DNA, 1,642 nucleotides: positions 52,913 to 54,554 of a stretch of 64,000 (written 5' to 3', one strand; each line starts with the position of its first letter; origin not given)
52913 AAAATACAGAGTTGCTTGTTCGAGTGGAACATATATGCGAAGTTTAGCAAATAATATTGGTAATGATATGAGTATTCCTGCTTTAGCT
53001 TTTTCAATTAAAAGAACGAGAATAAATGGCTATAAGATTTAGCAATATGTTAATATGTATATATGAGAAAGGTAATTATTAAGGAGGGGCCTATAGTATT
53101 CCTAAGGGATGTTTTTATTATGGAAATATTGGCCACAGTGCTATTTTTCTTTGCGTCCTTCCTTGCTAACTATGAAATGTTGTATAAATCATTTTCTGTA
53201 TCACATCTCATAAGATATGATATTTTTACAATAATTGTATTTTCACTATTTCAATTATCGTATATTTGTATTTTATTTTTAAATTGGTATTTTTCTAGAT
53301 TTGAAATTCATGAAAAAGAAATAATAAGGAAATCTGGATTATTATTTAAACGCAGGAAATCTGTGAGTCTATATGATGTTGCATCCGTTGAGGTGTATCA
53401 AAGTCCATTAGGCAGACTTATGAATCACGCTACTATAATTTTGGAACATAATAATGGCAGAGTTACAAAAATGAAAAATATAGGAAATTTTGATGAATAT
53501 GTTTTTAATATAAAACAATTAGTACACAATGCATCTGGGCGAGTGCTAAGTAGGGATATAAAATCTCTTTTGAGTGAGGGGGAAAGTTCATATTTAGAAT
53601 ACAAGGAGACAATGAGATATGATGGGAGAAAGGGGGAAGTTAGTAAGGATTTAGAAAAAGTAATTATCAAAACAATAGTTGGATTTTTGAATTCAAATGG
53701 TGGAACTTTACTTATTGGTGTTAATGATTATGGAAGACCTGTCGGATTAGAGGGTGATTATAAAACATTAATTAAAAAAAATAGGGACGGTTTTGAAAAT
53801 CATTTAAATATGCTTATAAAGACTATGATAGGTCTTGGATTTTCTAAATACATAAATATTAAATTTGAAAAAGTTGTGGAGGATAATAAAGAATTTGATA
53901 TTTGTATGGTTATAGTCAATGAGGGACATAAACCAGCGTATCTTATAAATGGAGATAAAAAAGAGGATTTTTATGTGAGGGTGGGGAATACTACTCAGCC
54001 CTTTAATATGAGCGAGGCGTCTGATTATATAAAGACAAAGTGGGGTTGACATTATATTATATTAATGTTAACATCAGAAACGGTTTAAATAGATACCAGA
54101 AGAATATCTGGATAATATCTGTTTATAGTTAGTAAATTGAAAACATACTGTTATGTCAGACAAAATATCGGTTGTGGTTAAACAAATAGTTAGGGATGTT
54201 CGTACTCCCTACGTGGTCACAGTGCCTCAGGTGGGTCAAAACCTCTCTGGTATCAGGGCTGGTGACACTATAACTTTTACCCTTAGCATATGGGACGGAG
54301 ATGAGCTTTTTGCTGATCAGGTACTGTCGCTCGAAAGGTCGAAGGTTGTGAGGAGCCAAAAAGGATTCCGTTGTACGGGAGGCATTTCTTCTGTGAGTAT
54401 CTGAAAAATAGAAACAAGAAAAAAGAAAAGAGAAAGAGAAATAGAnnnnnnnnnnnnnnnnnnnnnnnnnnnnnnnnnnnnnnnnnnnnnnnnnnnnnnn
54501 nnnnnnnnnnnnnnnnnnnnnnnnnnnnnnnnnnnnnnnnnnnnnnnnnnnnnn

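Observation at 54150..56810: Higher-GC three-gene module: small ORF, ParB/DndB-like DGRHR protein, EndoIV-like TIM-barrel protein, each with a homologous terminator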

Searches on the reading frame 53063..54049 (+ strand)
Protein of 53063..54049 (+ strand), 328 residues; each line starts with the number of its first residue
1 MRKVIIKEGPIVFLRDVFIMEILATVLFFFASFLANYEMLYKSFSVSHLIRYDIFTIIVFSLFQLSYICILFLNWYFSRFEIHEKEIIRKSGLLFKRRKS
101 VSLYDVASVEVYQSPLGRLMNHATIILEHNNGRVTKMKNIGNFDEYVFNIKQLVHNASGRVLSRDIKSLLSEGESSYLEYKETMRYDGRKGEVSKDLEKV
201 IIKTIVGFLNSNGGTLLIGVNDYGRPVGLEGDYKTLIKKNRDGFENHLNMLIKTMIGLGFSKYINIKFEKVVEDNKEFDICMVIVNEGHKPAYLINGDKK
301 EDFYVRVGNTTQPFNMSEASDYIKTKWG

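Call 5: search_protein_families(library=pfam, proteins=[window:53063-54049:+], max_evalue=0.1)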
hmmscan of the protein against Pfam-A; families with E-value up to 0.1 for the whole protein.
window:53063-54049:+ (328 aa): 2 families
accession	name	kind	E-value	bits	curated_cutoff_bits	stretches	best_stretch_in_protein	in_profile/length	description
PF04326.19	SLFN_AlbA_2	-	3.2e-18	66.8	25.3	1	174-314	1-117/118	Schlafen, AlbA_2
PF03703.20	bPH_2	-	7e-10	39.5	22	1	75-143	1-71/78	Bacterial PH domain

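Call 8: search_protein_families(library=padloc, proteins=[window:53063-54049:+], max_evalue=0.1)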
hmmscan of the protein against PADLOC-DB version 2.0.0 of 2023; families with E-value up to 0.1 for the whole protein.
window:53063-54049:+ (328 aa): 0 families

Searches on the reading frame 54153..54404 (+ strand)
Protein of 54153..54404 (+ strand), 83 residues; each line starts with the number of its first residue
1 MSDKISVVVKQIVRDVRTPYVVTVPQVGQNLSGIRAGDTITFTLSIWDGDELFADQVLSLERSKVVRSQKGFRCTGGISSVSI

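Call 5: search_protein_families(library=pfam, proteins=[window:54153-54404:+], max_evalue=0.1)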
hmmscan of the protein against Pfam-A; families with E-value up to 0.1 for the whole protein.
window:54153-54404:+ (83 aa): 0 families

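Call 6: search_protein_families(library=phrogs, proteins=[window:54153-54404:+], max_evalue=0.1)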
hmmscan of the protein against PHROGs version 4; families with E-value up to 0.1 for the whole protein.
window:54153-54404:+ (83 aa): 0 families

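Call 7: search_protein_families(library=ncbifam, proteins=[window:54153-54404:+], max_evalue=0.1)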
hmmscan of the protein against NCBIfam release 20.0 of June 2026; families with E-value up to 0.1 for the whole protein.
window:54153-54404:+ (83 aa): 0 families

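Call 8: search_protein_families(library=padloc, proteins=[window:54153-54404:+], max_evalue=0.1)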
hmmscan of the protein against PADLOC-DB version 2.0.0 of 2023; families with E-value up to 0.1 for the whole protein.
window:54153-54404:+ (83 aa): 0 families

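Call 25: find_homologous_proteins(query=window:54153-54404:+, max_evalue=0.1)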
Query window:54153-54404:+ (83 aa): 2 proteins with E <= 0.1 among 2 candidates.
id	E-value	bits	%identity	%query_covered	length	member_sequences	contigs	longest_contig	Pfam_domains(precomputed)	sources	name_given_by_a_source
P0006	1.8e-45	169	100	100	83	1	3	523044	-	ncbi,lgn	-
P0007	4.8e-35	136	78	100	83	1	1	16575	-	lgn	-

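Call 57: search_solved_structures(query=A6, max_evalue=10, show_alignments=2)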
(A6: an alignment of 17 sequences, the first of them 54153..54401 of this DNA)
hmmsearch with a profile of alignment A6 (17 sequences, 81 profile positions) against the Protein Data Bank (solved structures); distinct sequences matched with E-value up to 10: 1.
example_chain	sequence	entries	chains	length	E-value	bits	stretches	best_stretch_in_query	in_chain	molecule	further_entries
6yfc_AA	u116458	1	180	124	1.4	11.8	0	26-44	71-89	coat protein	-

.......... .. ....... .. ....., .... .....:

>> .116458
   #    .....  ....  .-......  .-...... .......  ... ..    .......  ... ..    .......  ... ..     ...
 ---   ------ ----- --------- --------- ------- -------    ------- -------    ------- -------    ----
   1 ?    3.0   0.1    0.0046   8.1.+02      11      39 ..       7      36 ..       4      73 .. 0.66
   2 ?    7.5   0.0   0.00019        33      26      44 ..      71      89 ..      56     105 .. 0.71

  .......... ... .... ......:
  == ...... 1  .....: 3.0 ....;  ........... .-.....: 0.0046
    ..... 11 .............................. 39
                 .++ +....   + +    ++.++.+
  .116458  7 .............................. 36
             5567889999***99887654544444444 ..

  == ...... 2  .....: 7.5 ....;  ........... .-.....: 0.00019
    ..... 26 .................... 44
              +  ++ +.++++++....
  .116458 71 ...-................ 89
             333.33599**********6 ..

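Call 104: search_protein_families(library=pfam, alignment_id=A6, max_evalue=1)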
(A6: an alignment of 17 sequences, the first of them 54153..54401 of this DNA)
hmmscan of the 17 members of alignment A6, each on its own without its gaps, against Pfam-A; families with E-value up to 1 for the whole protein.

A. member 1, window:54153-54401:+ (83 aa): 0 families

B. families by the number of members that match (of 17 scanned): 4 families
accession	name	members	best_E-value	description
PF00745.25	GlutR_dimer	1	0.031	Glutamyl-tRNAGlu reductase, dimerisation domain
PF08158.18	SDA1_HEAT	1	0.08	SDA1, HEAT repeat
PF01336.31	tRNA_anti-codon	1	0.12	OB-fold nucleic acid binding domain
PF24433.1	DUF7556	1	0.17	Family of unknown function (DUF7556)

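Call 110: search_protein_families(library=phrogs, alignment_id=A6, max_evalue=0.1)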
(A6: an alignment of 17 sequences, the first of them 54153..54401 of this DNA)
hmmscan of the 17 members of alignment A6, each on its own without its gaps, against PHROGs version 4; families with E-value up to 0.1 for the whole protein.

A. member 1, window:54153-54401:+ (83 aa): 0 families

B. families by the number of members that match (of 17 scanned): 3 families
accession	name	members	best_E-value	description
phrog_34382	-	1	0.049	-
phrog_18625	-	1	0.054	-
phrog_4869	-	1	0.067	-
